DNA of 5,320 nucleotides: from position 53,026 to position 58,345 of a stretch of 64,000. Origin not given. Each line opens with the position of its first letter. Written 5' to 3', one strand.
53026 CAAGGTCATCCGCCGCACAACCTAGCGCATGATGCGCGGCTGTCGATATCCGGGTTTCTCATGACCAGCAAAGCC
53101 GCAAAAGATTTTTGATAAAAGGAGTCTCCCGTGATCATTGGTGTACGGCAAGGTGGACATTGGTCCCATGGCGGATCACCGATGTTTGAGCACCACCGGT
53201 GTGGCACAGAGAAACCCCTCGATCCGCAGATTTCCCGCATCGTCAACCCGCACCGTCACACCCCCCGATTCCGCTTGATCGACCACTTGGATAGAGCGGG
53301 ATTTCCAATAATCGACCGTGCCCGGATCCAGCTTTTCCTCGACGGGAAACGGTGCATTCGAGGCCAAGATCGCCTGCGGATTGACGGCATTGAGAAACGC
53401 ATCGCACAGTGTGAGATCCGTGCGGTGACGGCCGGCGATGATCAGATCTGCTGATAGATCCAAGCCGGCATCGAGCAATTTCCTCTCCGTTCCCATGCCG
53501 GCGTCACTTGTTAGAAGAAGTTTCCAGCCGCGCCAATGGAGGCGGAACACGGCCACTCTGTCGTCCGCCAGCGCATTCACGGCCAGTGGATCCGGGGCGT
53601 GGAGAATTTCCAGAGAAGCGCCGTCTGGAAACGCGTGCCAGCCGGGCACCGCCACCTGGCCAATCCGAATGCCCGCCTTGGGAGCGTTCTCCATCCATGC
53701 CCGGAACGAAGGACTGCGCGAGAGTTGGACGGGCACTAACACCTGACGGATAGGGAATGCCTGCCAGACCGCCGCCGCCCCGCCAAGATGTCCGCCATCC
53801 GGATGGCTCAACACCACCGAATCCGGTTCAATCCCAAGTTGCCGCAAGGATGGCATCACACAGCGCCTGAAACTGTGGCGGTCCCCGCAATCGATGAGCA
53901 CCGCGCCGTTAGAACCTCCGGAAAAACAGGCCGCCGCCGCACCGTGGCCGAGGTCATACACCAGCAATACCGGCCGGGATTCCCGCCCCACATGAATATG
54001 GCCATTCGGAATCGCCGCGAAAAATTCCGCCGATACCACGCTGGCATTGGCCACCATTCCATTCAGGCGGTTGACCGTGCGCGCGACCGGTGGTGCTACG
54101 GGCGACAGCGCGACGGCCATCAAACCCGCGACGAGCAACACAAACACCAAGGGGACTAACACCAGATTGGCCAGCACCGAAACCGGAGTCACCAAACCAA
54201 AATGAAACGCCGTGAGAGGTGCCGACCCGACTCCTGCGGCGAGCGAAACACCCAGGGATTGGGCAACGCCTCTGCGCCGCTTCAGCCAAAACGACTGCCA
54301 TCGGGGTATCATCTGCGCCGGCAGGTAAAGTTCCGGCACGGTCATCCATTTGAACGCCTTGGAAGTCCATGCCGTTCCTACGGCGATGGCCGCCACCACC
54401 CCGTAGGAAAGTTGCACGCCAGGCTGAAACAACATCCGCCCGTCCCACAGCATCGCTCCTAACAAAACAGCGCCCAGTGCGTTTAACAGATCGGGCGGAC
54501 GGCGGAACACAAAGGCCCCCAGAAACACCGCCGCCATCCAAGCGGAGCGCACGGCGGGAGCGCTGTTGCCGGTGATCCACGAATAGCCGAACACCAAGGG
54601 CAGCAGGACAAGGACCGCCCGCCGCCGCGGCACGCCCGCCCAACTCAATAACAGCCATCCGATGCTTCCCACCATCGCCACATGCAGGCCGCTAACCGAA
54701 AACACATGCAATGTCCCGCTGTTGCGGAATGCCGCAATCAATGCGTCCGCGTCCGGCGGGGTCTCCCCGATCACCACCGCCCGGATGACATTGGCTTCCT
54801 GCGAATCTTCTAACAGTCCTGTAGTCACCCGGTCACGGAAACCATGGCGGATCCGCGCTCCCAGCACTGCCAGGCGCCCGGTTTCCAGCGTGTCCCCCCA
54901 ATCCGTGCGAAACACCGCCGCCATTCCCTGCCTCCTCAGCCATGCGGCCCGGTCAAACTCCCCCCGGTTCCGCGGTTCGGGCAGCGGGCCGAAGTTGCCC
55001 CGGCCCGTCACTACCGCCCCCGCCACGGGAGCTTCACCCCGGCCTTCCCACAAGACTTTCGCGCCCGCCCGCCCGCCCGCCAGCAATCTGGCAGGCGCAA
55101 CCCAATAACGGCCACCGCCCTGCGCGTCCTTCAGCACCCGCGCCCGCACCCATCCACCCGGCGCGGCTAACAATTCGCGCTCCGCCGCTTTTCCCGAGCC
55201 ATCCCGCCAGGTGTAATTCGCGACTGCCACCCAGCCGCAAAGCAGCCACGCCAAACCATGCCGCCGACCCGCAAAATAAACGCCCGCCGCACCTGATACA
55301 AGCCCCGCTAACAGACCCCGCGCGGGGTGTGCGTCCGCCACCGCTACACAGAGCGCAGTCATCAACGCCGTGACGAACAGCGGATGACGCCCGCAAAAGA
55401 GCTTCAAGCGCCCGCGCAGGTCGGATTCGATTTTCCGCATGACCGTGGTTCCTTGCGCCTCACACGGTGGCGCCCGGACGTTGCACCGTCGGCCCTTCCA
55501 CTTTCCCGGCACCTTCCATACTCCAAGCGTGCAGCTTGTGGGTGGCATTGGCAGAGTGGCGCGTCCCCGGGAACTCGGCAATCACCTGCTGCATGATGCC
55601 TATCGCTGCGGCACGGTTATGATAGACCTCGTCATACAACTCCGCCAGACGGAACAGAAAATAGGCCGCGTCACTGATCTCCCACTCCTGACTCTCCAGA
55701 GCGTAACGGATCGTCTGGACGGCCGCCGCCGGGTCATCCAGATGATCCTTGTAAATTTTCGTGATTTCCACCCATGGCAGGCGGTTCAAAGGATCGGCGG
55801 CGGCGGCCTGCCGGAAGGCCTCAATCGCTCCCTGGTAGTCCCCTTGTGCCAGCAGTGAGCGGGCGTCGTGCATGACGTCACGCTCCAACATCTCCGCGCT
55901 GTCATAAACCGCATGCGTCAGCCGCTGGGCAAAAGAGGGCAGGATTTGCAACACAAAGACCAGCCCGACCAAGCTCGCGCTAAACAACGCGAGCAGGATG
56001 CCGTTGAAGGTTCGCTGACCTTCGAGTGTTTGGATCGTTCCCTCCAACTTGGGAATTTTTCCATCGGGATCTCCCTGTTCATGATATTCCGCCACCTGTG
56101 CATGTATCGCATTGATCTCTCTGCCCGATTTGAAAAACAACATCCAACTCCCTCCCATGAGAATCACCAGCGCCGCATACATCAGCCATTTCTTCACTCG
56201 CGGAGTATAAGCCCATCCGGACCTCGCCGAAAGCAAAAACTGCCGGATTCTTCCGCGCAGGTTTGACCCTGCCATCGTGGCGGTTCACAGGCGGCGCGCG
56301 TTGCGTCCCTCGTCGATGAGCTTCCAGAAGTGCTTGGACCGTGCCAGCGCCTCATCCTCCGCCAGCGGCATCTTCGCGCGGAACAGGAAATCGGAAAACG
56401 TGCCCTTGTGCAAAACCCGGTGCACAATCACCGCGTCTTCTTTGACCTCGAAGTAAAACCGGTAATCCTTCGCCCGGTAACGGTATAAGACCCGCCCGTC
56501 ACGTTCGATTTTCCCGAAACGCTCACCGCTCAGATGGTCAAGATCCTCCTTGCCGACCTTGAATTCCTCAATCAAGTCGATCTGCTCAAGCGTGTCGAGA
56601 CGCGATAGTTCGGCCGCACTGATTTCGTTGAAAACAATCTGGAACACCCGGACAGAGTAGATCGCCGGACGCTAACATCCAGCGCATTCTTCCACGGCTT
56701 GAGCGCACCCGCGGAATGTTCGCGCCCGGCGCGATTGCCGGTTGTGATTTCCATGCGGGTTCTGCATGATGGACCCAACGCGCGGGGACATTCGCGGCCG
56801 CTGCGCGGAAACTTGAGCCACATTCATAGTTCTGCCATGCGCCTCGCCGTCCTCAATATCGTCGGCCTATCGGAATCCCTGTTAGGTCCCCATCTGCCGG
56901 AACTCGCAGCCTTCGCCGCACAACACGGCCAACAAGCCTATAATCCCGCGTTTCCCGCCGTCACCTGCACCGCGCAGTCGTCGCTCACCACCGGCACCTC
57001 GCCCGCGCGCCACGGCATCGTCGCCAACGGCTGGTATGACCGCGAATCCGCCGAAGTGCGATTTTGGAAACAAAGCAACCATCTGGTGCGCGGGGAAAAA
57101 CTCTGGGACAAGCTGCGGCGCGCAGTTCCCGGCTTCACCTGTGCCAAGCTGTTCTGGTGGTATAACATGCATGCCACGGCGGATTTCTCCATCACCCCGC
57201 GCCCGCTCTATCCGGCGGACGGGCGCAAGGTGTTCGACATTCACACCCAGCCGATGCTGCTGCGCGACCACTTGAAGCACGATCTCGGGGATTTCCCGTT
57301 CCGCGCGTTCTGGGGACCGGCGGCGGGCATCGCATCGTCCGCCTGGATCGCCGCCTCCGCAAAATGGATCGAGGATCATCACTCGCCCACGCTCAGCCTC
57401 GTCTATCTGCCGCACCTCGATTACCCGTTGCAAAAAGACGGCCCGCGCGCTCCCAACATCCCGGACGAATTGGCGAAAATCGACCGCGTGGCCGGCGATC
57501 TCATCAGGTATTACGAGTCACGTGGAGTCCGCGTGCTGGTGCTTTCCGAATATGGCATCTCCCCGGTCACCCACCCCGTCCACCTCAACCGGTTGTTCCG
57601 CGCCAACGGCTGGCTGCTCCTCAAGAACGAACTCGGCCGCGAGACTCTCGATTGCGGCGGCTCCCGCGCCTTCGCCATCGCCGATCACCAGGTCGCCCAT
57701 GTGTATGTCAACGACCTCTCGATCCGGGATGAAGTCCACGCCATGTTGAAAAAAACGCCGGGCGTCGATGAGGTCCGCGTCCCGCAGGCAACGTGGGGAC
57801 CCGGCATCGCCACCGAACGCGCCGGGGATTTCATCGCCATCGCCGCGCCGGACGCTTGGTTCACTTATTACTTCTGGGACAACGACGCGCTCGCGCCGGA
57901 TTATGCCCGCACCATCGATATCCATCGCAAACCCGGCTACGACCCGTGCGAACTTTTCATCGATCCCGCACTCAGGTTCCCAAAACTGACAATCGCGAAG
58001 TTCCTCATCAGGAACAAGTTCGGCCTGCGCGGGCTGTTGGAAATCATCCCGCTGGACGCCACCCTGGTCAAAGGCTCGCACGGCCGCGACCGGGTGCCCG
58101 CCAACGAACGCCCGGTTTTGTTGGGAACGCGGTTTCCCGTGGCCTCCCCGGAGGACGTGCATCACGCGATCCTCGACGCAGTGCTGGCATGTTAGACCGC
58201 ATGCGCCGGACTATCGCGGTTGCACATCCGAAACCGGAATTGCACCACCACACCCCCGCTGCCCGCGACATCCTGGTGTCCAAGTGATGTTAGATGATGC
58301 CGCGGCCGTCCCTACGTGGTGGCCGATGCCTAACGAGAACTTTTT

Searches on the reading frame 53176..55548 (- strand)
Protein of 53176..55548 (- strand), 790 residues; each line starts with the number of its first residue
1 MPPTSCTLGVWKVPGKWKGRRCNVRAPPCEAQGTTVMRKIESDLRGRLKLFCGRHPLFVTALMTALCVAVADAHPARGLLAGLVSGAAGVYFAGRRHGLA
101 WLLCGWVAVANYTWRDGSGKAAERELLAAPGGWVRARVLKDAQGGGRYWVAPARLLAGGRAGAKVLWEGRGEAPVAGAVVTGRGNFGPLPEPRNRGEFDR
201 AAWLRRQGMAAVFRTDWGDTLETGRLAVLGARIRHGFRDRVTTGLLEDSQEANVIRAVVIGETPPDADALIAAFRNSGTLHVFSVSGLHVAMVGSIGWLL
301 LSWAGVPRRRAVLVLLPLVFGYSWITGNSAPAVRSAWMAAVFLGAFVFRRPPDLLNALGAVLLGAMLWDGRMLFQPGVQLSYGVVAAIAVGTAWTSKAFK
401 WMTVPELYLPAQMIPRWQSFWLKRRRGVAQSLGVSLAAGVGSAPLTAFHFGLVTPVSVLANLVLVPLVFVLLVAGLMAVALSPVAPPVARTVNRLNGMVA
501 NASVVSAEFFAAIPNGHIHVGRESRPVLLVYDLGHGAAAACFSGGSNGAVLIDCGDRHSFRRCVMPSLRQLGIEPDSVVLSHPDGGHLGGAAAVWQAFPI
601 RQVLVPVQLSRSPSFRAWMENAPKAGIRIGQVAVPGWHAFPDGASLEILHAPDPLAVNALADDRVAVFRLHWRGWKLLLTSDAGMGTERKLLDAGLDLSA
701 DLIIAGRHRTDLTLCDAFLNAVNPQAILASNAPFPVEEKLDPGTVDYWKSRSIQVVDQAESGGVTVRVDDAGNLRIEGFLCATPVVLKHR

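Call 35: search_protein_families(library=pfam, proteins=[window:53176-55548:-], max_evalue=0.0001)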
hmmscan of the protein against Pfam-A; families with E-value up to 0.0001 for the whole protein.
window:53176-55548:- (790 aa): 3 families
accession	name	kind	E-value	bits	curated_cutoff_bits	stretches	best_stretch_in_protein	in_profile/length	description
PF03772.21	Competence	-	5.7e-50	170.6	23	1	268-537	11-262/270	Competence protein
PF13567.11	DUF4131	-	2.8e-09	37.3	31.6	1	80-218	10-162/165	Domain of unknown function (DUF4131)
PF00753.33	Lactamase_B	-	3.3e-08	34.1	22.7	1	545-627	13-96/196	Metallo-beta-lactamase superfamily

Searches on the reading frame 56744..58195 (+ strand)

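Call 35: search_protein_families(library=pfam, proteins=[window:56744-58195:+], max_evalue=0.0001)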
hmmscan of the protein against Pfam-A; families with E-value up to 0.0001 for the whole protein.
window:56744-58195:+ (483 aa): 1 family
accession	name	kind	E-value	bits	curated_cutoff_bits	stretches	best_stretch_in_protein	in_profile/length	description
PF01663.27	Phosphodiest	-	7.2e-57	193.9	23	1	34-400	1-342/342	Type I phosphodiesterase / nucleotide pyrophosphatase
